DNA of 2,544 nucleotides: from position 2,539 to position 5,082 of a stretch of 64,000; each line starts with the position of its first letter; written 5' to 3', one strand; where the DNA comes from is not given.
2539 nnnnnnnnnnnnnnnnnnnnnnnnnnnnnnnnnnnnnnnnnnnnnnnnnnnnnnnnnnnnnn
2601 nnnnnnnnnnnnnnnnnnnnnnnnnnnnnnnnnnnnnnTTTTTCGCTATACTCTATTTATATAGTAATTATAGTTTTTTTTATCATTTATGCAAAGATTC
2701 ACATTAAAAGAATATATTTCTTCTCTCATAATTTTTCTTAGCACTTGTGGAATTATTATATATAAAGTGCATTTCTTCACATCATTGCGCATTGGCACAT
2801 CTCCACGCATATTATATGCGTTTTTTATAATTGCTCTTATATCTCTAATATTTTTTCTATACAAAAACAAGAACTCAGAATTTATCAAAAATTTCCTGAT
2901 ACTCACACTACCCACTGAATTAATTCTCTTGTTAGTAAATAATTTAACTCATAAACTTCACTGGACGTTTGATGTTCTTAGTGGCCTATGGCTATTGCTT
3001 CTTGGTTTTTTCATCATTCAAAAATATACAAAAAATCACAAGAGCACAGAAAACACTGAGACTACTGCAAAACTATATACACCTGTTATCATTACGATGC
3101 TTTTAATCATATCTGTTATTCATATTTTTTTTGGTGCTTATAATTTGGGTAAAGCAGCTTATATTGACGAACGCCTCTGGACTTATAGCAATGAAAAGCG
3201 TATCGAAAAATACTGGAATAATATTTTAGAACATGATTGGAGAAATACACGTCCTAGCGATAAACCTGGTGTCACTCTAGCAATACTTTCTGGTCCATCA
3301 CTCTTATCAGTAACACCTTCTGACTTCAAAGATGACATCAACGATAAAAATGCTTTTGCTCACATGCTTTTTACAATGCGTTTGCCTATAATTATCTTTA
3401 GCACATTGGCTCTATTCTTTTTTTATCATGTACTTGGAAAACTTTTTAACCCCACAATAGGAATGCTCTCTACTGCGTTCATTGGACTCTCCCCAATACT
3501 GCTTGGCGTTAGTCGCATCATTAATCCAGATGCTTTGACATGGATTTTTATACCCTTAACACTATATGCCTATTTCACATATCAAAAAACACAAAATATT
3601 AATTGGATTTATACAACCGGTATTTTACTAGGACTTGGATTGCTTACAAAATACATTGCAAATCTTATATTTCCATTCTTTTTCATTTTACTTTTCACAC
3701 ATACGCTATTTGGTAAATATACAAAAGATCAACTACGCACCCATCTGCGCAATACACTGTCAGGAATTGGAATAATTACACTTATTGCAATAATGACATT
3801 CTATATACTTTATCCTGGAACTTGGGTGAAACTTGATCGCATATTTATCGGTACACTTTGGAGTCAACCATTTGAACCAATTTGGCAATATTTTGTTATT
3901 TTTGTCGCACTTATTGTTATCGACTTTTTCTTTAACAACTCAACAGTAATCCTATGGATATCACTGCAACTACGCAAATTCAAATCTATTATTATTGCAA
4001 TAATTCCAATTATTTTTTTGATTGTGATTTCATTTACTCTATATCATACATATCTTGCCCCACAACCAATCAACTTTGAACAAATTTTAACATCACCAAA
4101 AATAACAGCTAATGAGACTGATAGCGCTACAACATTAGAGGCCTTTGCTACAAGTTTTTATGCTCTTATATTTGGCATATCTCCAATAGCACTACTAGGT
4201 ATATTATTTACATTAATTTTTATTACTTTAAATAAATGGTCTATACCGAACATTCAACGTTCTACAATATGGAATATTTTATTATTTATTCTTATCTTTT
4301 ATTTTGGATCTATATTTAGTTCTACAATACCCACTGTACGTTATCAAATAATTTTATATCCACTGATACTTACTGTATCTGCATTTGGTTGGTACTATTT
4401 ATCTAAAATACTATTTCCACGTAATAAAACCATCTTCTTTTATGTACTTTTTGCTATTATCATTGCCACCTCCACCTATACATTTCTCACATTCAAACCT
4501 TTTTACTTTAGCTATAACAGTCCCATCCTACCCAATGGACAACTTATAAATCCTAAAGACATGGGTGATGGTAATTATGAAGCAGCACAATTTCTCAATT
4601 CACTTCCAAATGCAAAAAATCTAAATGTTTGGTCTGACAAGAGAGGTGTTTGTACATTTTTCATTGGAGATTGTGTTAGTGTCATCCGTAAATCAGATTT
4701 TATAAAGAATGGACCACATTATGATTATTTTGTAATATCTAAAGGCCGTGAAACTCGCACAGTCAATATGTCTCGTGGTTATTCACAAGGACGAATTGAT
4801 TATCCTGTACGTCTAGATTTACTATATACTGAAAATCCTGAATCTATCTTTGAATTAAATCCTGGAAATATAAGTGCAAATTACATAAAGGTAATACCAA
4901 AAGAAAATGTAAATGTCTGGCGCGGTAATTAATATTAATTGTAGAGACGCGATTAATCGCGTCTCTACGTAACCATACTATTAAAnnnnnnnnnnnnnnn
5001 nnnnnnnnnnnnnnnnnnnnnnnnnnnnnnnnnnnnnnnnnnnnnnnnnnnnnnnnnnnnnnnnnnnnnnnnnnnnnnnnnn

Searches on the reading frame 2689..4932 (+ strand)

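Call 6: search_protein_families(library=pfam, proteins=[window:2689-4932:+], max_evalue=0.01)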
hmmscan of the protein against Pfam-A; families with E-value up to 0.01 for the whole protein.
window:2689-4932:+ (747 aa): 2 families
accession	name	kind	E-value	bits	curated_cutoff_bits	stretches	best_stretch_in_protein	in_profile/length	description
PF13231.12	PMT_2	-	5.4e-14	53.1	26.1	1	227-338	21-133/160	Dolichyl-phosphate-mannose-protein mannosyltransferase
PF02366.24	PMT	-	0.0002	21.4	22.7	1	211-377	66-230/245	Dolichyl-phosphate-mannose-protein mannosyltransferase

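Call 57: search_protein_families(library=ncbifam, proteins=[window:2689-4929:+], max_evalue=0.01)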
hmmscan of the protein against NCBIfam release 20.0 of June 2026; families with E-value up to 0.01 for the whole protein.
window:2689-4929:+ (747 aa): 0 families
